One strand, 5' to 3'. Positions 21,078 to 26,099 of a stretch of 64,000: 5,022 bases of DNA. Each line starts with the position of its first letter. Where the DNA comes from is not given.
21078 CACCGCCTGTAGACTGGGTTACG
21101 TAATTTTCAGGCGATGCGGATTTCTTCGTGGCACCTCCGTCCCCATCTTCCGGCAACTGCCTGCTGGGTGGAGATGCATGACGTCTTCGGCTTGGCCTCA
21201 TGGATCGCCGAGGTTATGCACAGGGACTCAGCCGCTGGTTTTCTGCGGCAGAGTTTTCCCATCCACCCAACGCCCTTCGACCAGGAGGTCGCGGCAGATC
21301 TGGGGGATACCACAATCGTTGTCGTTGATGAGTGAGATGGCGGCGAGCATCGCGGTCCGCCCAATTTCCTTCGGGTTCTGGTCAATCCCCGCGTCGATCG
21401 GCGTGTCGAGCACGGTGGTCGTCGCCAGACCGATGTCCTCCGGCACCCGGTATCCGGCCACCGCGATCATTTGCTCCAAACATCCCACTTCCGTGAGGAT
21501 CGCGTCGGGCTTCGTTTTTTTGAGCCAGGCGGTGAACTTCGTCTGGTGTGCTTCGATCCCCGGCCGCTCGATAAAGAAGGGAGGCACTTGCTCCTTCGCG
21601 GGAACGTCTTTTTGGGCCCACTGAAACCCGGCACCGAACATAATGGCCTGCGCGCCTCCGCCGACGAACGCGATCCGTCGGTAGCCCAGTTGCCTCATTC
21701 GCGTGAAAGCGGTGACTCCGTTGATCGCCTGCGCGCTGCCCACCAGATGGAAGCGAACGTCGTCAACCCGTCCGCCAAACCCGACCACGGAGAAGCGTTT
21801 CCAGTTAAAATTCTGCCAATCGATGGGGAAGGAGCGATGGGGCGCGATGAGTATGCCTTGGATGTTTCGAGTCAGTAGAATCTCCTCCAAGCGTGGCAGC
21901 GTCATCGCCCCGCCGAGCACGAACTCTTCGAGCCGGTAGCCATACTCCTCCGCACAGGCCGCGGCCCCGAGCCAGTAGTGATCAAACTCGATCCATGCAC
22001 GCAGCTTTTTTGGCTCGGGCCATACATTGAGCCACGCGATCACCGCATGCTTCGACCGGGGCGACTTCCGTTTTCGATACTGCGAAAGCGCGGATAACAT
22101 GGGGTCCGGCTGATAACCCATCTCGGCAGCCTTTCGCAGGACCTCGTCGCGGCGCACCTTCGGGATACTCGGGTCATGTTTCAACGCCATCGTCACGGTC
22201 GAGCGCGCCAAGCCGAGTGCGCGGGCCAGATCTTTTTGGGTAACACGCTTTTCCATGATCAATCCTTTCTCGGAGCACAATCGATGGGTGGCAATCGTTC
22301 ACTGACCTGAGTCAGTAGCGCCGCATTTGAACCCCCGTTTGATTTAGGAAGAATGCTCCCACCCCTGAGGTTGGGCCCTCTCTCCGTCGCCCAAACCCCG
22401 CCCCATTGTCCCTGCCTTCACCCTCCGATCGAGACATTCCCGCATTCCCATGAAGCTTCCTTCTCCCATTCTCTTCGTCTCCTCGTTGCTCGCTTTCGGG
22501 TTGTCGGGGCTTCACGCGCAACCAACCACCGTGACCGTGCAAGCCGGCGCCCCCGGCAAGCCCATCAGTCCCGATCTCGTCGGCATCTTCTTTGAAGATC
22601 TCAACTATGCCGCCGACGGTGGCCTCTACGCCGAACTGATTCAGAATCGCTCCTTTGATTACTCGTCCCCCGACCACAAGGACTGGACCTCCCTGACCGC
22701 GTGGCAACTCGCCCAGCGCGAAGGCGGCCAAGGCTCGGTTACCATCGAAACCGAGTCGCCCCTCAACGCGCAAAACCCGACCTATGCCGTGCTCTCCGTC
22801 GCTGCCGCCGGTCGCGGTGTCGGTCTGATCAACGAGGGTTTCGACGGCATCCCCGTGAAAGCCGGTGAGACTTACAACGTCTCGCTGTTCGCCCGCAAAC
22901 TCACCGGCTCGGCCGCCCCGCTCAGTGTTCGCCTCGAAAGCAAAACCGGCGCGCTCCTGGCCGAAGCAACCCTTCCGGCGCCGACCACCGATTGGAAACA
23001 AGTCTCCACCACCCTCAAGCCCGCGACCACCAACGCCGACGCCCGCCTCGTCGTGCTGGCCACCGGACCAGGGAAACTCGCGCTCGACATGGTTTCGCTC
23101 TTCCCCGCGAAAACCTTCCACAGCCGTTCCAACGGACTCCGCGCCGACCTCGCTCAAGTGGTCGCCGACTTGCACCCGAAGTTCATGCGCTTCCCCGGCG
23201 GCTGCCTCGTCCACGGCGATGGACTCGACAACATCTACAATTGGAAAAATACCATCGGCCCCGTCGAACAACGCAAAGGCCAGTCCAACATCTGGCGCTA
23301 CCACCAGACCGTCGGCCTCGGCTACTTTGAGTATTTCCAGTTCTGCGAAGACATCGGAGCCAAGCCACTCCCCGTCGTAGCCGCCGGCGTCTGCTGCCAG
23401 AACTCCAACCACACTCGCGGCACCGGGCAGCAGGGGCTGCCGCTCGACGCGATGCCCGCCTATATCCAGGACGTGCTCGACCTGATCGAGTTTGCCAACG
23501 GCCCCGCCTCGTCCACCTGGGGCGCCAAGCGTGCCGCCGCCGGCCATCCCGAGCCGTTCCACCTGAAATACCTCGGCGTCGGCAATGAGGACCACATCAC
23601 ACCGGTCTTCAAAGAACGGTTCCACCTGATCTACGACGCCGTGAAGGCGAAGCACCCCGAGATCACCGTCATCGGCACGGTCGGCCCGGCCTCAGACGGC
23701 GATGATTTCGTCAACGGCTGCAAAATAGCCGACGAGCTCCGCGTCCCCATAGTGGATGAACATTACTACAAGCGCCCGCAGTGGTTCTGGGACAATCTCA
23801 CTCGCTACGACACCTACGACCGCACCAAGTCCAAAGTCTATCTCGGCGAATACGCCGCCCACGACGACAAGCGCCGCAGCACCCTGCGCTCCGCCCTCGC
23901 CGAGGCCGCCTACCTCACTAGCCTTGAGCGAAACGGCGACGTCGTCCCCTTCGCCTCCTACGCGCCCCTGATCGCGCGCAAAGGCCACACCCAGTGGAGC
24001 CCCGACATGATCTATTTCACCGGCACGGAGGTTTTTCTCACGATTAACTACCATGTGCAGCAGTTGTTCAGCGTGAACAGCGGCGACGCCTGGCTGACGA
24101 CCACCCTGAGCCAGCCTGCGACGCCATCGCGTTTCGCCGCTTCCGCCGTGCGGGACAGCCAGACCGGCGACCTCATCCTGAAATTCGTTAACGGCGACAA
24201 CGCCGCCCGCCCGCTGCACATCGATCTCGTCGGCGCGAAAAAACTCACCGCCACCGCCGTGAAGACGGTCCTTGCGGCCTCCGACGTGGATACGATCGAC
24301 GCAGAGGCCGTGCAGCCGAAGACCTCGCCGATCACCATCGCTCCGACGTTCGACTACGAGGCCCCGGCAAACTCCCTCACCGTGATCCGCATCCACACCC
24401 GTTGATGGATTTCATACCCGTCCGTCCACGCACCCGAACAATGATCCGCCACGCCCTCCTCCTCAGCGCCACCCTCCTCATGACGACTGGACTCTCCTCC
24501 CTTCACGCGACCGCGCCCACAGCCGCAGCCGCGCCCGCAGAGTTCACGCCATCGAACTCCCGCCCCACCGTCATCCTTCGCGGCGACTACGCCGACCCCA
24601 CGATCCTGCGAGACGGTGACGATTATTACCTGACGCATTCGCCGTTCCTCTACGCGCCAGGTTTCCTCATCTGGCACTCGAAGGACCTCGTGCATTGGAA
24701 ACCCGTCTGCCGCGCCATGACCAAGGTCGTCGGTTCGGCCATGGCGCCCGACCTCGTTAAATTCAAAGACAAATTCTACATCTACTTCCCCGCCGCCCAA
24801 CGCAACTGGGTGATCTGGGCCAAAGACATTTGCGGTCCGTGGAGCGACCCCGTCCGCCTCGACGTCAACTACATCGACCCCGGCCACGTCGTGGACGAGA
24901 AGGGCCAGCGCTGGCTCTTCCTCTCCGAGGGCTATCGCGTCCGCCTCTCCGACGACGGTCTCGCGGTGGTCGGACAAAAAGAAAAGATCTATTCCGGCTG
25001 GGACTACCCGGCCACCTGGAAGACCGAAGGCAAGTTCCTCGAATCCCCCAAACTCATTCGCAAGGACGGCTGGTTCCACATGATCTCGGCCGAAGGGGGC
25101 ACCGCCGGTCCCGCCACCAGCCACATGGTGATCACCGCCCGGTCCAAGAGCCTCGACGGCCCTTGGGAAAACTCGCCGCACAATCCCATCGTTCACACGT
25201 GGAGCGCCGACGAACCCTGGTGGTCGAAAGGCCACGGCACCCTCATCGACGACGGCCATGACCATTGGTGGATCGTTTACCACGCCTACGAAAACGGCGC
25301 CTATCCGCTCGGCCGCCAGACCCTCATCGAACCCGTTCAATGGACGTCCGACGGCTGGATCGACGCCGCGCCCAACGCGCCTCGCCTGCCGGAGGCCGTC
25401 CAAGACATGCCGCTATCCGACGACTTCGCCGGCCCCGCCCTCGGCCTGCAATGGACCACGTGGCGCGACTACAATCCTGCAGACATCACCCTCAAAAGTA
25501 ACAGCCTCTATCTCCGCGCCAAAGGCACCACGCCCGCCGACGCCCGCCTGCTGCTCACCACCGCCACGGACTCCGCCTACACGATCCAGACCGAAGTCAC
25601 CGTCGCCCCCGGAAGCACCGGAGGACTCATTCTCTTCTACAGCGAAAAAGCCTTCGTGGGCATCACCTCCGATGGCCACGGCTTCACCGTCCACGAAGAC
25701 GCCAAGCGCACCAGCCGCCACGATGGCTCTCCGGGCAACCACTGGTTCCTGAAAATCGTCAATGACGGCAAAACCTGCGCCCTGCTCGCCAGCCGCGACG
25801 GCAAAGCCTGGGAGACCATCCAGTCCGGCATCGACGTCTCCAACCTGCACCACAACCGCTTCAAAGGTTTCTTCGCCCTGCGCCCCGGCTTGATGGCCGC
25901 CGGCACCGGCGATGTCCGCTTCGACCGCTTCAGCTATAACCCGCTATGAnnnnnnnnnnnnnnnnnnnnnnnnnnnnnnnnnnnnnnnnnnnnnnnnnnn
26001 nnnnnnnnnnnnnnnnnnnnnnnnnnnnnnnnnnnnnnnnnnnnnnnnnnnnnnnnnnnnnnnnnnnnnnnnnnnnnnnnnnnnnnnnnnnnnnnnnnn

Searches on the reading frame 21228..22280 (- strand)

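Call 8: search_protein_families(library=pfam, proteins=[window:21228-22280:-], max_evalue=0.001)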
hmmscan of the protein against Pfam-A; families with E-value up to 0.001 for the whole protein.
window:21228-22280:- (350 aa): 2 families
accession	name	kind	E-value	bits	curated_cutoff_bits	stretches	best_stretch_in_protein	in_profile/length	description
PF13377.12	Peripla_BP_3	-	6.1e-07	30.1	26.5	1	194-322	3-149/167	Periplasmic binding protein-like domain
PF00356.27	LacI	-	0.00096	19.3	27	0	16-59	3-46/46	Bacterial regulatory proteins, lacI family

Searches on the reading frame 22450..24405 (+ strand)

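Call 8: search_protein_families(library=pfam, proteins=[window:22450-24405:+], max_evalue=0.001)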
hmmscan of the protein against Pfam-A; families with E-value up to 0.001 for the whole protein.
window:22450-24405:+ (651 aa): 4 families
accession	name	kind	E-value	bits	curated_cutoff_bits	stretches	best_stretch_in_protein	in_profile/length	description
PF22848.2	ASD1_dom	-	3.6e-105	351.2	22.2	1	236-469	1-239/239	Alpha-L-arabinofuranosidase 1 domain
PF06964.18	Alpha-L-AF_C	-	1.3e-25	91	27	1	466-642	1-165/165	Alpha-L-arabinofuranosidase C-terminal domain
PF02018.23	CBM_4_9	-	4e-07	30.9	25.9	1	62-202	2-129/136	Carbohydrate binding domain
PF03422.21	CBM_6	-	0.00025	21.8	28.9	0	120-211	21-117/125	Carbohydrate binding module (family 6)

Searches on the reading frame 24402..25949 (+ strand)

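Call 8: search_protein_families(library=pfam, proteins=[window:24402-25949:+], max_evalue=0.001)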
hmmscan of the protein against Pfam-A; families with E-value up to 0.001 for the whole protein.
window:24402-25949:+ (515 aa): 2 families
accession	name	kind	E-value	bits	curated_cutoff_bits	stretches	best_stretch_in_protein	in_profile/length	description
PF04616.20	Glyco_hydro_43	-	1e-82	278.2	32.2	1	57-320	4-288/288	Glycosyl hydrolases family 43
PF17851.8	GH43_C2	-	7.9e-14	52.3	22.7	1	339-513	1-203/203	Beta xylosidase C-terminal Concanavalin A-like domain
